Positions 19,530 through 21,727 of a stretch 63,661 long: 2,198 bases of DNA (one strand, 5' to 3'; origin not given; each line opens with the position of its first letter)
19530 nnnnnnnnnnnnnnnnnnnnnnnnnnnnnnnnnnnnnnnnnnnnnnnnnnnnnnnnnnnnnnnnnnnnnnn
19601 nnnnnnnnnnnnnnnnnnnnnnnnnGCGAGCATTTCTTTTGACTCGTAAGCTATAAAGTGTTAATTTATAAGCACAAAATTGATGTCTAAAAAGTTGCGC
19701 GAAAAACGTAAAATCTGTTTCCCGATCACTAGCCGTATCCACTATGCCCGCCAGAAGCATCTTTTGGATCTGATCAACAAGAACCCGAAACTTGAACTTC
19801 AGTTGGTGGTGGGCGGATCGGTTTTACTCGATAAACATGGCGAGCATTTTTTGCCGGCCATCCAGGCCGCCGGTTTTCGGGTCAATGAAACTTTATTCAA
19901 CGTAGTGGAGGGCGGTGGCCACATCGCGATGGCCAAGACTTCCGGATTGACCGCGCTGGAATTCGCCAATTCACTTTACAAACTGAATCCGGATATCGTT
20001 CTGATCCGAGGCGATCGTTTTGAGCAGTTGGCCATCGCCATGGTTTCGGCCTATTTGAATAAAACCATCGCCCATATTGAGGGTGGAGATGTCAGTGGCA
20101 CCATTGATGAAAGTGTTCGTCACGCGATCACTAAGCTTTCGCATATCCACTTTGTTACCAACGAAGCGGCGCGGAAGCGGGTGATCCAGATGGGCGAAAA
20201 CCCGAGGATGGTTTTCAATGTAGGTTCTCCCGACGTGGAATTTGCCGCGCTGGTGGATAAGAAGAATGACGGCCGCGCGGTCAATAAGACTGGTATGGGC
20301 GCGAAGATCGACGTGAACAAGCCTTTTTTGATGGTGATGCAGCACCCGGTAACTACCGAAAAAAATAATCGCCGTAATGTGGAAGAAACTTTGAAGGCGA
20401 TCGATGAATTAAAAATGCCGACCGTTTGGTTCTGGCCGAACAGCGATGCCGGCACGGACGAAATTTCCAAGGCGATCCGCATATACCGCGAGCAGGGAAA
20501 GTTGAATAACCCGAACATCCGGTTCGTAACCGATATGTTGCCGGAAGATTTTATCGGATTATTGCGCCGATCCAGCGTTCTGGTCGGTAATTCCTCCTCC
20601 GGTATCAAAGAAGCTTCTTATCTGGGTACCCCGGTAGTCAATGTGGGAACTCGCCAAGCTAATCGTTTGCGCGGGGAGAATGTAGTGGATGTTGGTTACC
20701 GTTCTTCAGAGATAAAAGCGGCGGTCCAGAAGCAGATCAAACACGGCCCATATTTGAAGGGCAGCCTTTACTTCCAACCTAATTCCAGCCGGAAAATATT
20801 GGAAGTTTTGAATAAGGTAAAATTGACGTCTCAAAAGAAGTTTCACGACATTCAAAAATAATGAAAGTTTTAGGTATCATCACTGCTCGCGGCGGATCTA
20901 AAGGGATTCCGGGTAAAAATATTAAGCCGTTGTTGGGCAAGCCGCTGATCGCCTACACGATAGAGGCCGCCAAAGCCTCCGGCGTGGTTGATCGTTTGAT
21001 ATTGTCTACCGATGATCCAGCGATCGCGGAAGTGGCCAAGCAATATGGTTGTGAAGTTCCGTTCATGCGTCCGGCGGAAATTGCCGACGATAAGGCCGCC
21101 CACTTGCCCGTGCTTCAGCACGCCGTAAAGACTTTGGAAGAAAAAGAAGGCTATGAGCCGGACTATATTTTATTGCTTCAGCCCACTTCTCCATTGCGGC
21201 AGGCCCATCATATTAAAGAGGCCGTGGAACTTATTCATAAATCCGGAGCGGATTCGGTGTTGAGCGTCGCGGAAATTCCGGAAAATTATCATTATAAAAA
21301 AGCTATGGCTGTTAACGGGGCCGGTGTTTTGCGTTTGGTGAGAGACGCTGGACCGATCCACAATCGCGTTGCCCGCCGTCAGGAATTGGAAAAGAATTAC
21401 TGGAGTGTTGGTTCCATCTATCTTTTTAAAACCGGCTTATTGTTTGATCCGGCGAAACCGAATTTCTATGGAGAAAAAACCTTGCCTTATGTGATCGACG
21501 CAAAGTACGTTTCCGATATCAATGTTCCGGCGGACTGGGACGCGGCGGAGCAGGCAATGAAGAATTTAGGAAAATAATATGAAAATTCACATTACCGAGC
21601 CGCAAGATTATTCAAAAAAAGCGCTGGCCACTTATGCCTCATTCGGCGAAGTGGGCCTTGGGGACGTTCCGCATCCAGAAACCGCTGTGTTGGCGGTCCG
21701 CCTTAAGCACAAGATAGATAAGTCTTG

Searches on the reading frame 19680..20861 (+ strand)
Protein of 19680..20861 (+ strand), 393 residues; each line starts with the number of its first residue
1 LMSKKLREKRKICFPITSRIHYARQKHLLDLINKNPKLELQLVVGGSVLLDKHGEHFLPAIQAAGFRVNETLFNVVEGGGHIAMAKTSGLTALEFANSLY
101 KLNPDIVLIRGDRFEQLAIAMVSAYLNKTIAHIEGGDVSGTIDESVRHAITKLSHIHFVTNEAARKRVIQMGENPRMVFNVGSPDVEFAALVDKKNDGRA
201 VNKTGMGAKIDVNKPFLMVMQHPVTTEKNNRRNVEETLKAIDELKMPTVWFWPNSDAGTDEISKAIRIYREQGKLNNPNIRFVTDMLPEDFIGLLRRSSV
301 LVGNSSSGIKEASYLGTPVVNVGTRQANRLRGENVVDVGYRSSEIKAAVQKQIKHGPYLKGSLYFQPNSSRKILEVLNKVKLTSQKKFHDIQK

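Call 7: search_protein_families(library=pfam, proteins=[window:19680-20861:+], max_evalue=0.001)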
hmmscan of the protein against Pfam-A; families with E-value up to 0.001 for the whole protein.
window:19680-20861:+ (393 aa): 1 family
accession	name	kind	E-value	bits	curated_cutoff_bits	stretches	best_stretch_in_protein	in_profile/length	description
PF02350.25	Epimerase_2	-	1.4e-67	228.5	30.6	1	32-377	3-346/347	UDP-N-acetylglucosamine 2-epimerase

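Call 47: search_protein_families(library=ncbifam, proteins=[window:19680-20861:+], max_evalue=0.00001)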
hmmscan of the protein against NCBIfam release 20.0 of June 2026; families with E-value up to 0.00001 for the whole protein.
window:19680-20861:+ (393 aa): 2 families
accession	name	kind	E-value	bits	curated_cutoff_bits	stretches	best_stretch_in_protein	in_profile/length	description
TIGR03568.1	NeuC_NnaA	equivalog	3.6e-107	358.4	235.9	1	10-377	1-365/365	UDP-N-acetylglucosamine 2-epimerase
TIGR00236.1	wecB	equivalog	1.4e-12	47.4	210.15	1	30-322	21-300/366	non-hydrolyzing UDP-N-acetylglucosamine 2-epimerase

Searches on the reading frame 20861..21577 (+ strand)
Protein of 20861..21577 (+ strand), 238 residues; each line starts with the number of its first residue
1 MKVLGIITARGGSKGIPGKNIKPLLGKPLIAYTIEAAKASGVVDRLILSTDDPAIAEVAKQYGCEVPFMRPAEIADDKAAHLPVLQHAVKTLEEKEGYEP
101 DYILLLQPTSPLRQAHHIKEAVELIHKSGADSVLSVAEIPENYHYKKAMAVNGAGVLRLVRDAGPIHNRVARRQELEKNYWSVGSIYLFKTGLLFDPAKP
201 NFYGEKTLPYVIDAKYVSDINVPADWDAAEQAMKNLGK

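Call 7: search_protein_families(library=pfam, proteins=[window:20861-21577:+], max_evalue=0.001)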
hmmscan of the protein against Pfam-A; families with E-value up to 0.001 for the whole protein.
window:20861-21577:+ (238 aa): 2 families
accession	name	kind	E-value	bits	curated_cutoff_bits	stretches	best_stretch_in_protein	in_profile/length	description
PF02348.25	CTP_transf_3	-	1.3e-27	97.5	22.6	1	5-138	2-128/217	Cytidylyltransferase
PF12804.13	NTP_transf_3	-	0.00038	21.1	27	0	19-133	16-119/160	MobA-like NTP transferase domain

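Call 47: search_protein_families(library=ncbifam, proteins=[window:20861-21577:+], max_evalue=0.00001)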
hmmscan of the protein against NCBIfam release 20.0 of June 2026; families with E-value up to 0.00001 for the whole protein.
window:20861-21577:+ (238 aa): 6 families
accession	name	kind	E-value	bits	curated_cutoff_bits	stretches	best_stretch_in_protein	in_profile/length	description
TIGR03584.1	PseF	equivalog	1.2e-54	185.3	205.7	1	5-231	2-218/222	pseudaminic acid cytidylyltransferase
NF003952.0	PRK05450.1-5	subfamily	3e-14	52.8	193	1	1-190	1-187/250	3-deoxy-manno-octulosonate cytidylyltransferase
NF003950.0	PRK05450.1-3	subfamily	9.9e-14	51.3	234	1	1-142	1-135/248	3-deoxy-manno-octulosonate cytidylyltransferase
NF009905.0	PRK13368.1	subfamily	3e-11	43.1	255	1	1-165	1-160/243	3-deoxy-manno-octulosonate cytidylyltransferase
TIGR00466.1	kdsB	equivalog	1.9e-08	34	155.2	1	4-70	4-69/241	3-deoxy-manno-octulosonate cytidylyltransferase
NF003948.0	PRK05450.1-1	equivalog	3.8e-08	32.9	281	1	1-144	4-139/248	3-deoxy-manno-octulosonate cytidylyltransferase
